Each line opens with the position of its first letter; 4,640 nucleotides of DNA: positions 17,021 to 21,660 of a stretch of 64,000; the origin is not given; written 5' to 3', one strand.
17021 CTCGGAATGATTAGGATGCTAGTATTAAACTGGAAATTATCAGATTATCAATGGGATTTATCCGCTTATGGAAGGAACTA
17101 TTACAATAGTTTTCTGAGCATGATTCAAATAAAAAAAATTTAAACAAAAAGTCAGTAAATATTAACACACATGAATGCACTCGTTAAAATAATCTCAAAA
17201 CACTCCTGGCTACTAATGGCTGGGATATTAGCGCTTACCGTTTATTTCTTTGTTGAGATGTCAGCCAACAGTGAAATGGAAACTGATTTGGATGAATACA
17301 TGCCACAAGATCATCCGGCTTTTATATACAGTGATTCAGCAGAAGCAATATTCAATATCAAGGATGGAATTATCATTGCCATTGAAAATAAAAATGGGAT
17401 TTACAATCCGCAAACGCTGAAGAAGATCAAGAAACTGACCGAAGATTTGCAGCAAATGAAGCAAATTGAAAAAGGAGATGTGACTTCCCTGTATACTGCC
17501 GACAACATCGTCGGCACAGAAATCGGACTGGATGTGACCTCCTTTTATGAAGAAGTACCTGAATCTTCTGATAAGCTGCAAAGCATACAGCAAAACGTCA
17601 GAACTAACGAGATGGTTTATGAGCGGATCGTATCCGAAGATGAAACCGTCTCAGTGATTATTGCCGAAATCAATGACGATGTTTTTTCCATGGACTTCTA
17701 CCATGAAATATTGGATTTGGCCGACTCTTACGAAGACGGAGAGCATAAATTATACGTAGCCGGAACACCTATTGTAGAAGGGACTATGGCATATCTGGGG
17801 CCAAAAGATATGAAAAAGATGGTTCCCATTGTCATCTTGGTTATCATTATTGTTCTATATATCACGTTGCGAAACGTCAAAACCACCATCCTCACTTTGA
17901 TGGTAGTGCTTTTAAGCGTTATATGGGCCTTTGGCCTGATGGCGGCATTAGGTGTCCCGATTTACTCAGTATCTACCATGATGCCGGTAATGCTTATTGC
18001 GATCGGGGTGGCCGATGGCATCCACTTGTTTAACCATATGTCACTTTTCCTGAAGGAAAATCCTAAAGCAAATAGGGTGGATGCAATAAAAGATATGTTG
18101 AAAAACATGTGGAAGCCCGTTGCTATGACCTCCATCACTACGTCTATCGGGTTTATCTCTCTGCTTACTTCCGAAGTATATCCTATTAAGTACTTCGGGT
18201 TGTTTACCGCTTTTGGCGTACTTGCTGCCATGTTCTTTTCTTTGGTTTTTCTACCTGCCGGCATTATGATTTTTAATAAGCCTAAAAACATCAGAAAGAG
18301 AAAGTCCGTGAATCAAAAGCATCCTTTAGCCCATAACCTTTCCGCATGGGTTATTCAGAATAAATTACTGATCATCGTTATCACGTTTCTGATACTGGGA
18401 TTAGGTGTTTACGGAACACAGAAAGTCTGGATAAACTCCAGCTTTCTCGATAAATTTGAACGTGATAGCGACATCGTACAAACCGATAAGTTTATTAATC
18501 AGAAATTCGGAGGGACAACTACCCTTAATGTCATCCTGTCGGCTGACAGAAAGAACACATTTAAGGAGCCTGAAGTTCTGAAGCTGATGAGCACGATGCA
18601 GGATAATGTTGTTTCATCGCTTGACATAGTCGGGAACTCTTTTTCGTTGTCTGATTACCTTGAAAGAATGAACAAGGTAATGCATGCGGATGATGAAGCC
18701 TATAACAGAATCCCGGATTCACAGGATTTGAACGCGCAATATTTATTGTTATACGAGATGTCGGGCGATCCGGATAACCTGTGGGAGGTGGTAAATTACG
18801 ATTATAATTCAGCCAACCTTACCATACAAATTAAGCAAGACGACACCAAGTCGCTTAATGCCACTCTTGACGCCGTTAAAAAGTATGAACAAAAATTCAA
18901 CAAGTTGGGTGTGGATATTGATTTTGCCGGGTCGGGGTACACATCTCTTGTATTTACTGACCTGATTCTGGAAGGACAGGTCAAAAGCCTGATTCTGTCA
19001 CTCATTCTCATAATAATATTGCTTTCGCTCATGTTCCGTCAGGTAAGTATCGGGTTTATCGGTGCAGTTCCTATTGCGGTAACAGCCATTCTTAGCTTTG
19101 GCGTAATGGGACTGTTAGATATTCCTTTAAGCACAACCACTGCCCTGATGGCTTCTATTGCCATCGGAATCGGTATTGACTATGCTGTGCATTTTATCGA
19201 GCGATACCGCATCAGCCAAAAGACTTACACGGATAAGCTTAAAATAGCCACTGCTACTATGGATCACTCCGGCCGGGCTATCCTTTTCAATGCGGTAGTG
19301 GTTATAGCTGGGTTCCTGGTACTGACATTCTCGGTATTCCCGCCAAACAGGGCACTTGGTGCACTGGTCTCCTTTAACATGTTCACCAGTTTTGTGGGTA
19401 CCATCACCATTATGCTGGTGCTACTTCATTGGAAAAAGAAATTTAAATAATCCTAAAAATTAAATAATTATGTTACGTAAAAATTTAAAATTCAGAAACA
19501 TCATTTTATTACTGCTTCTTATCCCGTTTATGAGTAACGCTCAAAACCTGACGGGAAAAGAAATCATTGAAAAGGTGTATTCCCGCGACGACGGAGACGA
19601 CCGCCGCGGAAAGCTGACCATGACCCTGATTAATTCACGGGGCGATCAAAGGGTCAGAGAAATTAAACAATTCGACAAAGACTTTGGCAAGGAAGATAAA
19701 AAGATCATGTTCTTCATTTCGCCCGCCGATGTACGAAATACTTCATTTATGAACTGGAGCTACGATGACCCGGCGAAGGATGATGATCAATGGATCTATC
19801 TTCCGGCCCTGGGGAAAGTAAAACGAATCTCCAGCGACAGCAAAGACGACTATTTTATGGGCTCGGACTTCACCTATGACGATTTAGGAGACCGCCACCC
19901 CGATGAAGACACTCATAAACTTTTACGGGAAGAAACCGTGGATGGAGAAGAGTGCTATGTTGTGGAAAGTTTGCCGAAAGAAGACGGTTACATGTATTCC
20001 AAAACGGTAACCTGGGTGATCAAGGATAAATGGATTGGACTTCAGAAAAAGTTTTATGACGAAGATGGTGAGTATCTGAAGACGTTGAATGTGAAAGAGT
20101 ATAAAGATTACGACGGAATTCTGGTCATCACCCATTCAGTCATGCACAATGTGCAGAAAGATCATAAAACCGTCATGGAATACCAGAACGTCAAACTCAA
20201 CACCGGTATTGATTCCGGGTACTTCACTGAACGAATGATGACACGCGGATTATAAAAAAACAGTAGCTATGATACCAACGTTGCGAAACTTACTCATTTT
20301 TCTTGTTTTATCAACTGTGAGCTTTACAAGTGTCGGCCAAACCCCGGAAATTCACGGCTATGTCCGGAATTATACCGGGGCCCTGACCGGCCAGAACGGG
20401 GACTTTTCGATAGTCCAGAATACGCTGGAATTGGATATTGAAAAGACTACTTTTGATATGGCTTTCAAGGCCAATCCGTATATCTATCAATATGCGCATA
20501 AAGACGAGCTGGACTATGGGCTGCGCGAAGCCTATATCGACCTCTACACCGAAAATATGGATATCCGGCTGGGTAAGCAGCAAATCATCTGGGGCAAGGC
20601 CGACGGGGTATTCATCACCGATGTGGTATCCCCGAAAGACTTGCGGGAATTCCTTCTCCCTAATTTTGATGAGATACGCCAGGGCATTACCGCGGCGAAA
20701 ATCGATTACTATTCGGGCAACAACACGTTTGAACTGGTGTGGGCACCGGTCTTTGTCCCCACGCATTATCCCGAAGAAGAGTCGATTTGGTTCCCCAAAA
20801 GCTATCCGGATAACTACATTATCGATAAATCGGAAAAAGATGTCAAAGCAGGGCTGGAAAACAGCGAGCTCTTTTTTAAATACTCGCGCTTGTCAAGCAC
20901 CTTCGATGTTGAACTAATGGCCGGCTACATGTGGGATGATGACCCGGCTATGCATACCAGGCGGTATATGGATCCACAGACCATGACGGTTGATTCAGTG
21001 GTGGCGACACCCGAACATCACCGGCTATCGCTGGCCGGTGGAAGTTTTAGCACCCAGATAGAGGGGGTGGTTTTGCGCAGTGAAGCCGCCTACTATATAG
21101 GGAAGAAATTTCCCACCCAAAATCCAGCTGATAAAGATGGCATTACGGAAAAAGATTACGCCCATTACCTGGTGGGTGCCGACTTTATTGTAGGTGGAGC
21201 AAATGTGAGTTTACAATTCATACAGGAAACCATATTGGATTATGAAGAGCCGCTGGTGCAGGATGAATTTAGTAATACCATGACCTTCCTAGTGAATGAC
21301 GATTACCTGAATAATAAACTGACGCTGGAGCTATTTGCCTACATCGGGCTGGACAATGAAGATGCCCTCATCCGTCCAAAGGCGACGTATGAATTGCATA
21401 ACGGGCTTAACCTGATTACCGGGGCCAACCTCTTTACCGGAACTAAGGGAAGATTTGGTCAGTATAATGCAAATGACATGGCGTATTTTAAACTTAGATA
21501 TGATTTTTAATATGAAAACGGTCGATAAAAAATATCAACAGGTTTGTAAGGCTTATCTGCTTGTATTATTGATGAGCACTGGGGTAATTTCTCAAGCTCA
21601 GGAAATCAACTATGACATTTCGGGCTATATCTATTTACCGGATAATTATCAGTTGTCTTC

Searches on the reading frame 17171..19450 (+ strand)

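Call 42: search_protein_families(library=pfam, proteins=[window:17171-19450:+], max_evalue=0.0001)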
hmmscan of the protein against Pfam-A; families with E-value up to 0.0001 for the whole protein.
window:17171-19450:+ (759 aa): 4 families
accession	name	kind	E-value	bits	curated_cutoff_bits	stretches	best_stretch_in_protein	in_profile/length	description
PF03176.21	MMPL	-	3.9e-44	151.4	20.5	2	81-381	8-315/333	MMPL family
PF00873.25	ACR_tran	-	3.6e-12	45.3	28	2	219-431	338-558/1021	AcrB/AcrD/AcrF family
PF02460.24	Patched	-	1.7e-11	44.5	23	1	234-364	26-153/156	Patched SSD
PF12349.14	Sterol-sensing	-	6.9e-11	42.7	22.3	1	239-363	9-131/153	Sterol-sensing domain of SREBP cleavage-activation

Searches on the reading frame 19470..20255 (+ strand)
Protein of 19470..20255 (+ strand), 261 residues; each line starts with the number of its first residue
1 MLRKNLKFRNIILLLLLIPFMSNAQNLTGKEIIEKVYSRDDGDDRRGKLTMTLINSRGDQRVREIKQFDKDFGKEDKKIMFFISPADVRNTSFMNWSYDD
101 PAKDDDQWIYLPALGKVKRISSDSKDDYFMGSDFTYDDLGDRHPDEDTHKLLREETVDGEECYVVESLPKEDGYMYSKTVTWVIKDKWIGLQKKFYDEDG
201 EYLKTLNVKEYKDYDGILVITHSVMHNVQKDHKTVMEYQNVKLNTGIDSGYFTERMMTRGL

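Call 42: search_protein_families(library=pfam, proteins=[window:19470-20255:+], max_evalue=0.0001)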
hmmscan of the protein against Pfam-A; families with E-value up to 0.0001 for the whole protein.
window:19470-20255:+ (261 aa): 2 families
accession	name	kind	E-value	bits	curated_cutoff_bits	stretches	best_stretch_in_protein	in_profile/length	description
PF17131.11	LolA_like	-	3.6e-65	219.5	30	1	75-259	2-184/184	Outer membrane lipoprotein-sorting protein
PF07044.18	DUF1329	-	6e-14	52.5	23.1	1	67-139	132-207/368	Protein of unknown function (DUF1329)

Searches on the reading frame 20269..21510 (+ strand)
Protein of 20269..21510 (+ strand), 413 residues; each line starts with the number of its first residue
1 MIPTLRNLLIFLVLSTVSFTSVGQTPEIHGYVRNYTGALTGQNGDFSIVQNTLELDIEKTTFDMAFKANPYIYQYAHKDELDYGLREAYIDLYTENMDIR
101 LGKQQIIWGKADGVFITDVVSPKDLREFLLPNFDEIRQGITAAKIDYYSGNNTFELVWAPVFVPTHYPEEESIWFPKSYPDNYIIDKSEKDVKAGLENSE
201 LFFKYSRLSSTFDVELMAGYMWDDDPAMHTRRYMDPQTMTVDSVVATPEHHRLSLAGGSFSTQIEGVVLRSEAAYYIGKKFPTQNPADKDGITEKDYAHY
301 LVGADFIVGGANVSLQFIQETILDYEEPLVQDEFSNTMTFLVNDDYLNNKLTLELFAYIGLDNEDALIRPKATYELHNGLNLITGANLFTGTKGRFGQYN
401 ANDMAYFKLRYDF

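Call 58: search_protein_families(library=pfam, proteins=[window:20269-21510:+], max_evalue=0.00001)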
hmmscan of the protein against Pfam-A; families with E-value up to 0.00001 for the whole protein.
window:20269-21510:+ (413 aa): 1 family
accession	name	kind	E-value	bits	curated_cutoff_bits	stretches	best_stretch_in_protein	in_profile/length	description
PF06980.17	DUF1302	-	6.4e-09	35.8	23.2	1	74-346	135-462/541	Protein of unknown function (DUF1302)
